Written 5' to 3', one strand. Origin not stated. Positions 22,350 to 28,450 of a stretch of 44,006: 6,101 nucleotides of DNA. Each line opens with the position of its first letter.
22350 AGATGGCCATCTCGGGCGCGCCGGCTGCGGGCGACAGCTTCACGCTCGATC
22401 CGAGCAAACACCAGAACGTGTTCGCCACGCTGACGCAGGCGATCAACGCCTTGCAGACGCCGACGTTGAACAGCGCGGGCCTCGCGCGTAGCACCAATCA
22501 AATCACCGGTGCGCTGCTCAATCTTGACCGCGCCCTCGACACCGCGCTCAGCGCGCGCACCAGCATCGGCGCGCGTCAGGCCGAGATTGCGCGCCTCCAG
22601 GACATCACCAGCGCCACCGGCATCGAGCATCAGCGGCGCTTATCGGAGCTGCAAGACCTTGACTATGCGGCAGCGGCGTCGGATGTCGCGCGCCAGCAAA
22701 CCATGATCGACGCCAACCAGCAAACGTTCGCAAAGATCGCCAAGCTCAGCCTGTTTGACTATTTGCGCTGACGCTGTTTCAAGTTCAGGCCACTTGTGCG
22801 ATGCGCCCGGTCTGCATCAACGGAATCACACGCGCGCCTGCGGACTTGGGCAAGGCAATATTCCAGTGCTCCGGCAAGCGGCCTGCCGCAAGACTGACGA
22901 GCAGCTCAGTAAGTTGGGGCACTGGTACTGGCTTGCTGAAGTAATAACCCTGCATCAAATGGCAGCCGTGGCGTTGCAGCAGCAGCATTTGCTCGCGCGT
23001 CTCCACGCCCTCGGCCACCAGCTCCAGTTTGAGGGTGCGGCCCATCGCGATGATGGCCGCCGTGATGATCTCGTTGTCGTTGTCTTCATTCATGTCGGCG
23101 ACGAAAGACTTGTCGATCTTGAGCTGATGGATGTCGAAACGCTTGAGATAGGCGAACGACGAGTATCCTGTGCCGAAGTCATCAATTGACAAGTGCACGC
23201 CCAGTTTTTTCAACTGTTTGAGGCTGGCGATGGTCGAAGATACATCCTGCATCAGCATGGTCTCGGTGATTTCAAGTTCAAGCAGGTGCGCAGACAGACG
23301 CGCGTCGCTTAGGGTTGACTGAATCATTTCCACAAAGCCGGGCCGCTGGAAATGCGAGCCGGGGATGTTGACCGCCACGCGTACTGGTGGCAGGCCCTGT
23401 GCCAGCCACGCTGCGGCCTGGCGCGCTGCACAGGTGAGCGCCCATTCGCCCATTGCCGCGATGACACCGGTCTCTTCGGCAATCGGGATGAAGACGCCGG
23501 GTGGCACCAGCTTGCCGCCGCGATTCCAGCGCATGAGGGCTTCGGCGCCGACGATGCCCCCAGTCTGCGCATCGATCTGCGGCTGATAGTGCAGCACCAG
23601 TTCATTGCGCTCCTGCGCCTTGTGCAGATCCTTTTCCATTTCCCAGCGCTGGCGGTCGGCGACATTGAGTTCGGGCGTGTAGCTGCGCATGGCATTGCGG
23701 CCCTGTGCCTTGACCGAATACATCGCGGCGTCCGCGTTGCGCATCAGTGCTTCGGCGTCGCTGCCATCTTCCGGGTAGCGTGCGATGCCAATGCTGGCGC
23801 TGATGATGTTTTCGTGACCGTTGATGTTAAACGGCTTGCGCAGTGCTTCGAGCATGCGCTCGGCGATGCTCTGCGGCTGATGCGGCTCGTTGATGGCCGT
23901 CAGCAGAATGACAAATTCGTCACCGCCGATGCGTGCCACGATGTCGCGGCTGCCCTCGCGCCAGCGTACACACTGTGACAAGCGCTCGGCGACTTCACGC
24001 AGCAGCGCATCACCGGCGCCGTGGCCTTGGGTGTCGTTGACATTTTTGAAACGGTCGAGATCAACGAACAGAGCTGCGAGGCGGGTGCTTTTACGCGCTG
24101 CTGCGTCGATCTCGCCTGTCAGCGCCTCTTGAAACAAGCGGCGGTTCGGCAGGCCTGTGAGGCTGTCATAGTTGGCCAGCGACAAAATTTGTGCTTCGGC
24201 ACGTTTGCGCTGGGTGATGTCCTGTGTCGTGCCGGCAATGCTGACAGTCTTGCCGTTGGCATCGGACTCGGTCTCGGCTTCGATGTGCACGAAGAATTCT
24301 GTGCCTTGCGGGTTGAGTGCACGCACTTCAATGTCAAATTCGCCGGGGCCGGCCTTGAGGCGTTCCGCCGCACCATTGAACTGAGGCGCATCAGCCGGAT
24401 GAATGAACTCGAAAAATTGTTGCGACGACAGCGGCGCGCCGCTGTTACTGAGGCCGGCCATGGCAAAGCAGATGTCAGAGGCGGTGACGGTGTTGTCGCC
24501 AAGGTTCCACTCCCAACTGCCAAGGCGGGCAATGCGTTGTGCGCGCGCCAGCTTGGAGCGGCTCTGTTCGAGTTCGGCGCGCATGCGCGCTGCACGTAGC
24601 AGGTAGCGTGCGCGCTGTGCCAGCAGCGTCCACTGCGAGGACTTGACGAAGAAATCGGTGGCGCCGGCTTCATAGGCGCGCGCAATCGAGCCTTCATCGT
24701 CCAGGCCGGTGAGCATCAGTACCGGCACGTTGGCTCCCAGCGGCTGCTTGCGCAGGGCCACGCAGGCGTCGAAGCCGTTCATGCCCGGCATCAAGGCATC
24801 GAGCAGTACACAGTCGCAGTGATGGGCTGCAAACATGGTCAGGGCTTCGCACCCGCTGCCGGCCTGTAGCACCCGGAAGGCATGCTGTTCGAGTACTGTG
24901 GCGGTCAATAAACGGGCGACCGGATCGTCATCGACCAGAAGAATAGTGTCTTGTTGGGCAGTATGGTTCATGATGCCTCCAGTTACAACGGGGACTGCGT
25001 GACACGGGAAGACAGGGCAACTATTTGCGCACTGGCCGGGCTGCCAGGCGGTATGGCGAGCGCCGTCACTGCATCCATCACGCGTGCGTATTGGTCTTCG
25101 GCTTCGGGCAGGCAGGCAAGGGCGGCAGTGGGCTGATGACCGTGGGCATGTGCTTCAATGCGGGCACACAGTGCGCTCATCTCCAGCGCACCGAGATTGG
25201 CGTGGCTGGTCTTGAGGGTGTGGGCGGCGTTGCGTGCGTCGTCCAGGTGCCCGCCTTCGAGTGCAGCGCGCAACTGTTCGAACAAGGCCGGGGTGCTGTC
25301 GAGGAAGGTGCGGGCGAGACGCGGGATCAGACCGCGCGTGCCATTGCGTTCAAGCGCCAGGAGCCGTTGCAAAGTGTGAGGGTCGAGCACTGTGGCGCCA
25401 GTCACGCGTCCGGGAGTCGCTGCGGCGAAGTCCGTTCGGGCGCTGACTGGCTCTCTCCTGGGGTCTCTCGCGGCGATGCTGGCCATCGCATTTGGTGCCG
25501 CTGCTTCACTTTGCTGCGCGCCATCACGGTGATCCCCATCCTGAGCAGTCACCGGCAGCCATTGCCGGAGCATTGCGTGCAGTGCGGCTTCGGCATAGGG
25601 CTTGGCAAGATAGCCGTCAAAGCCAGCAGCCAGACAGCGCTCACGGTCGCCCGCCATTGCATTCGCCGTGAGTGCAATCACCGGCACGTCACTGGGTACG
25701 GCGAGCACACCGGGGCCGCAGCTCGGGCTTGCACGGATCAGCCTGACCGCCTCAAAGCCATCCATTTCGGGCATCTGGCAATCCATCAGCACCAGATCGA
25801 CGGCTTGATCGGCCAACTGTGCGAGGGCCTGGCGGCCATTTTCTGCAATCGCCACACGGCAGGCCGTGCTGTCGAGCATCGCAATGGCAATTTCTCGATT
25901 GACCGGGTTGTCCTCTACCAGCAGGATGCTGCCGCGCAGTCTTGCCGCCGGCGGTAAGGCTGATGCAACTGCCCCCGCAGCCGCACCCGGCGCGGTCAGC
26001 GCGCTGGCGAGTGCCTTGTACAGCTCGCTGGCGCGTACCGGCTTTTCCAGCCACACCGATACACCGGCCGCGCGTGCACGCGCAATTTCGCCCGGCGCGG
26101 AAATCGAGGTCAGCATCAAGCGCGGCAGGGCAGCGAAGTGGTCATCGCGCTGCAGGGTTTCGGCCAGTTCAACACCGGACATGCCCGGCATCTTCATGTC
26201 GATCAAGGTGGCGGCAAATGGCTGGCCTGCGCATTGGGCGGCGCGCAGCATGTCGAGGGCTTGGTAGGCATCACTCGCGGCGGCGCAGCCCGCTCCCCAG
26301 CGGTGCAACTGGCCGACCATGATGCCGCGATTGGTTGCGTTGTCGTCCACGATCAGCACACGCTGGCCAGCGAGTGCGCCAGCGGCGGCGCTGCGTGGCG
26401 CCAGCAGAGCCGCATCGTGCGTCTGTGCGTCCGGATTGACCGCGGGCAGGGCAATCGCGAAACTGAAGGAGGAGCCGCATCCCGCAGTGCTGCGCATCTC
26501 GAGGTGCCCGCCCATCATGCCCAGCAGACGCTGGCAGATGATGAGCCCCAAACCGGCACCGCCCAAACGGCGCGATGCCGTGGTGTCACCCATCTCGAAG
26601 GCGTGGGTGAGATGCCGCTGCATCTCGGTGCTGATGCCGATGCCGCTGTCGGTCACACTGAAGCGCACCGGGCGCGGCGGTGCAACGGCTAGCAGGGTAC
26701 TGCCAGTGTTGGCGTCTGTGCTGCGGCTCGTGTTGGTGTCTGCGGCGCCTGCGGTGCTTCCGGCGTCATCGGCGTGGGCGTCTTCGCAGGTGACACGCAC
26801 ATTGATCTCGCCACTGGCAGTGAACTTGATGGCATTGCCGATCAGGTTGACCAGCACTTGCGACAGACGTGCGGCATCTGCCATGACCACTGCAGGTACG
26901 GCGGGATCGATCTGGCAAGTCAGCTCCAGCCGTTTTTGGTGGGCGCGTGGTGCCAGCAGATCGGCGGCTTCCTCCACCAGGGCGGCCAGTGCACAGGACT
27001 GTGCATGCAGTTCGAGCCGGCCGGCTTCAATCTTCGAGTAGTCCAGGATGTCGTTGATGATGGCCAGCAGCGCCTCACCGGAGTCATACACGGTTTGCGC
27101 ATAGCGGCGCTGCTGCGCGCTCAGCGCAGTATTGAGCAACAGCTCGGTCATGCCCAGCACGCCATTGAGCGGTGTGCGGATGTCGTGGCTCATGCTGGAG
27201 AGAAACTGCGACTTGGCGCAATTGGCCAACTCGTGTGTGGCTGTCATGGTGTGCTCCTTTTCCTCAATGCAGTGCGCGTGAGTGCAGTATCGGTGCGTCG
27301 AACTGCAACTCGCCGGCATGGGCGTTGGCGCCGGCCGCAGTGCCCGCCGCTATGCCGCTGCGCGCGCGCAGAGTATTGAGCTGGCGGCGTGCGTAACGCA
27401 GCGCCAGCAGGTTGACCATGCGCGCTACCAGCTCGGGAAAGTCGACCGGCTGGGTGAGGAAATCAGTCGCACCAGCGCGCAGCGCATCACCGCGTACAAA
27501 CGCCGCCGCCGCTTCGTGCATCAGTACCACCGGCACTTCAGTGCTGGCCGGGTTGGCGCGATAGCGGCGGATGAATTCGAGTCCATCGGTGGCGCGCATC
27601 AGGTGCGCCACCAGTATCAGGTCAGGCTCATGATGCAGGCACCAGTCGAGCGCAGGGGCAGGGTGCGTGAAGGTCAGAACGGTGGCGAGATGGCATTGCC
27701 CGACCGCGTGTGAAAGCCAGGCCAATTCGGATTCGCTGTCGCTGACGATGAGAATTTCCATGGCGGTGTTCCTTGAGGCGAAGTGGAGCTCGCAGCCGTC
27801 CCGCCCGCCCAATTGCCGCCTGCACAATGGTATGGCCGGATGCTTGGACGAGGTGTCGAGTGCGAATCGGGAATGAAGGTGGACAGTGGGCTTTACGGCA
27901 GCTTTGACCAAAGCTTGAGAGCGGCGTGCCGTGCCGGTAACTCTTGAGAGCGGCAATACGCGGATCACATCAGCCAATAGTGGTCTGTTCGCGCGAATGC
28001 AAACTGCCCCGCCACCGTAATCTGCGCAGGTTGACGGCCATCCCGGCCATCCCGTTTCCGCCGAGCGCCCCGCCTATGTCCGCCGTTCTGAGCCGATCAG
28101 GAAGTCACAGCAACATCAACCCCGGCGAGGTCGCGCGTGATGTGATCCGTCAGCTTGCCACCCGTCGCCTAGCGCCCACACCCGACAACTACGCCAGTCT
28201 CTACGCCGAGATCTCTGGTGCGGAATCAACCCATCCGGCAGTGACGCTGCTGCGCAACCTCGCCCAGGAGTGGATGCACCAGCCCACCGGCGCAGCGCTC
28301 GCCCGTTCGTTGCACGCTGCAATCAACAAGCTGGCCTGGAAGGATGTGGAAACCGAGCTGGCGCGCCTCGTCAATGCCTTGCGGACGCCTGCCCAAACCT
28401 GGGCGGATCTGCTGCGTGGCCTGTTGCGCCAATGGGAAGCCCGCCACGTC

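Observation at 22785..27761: Three-gene cassette: pseudo-receiver -> sensor-less hybrid kinase -> REC-PAS-GGDEF-EAL, abutting the flagellar operon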

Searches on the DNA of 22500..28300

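Call 61: search_rna_families(source=window, start=22500, end=28300, threshold=evalue, max_evalue=1)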
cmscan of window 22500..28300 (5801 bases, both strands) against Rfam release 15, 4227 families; matches with E-value up to 1: 1.
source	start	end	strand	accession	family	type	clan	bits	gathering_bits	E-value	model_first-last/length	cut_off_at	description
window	23014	23079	-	RF01396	isrN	Gene; sRNA;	-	19.6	44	0.48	1-143/143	no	isrN Hfq binding RNA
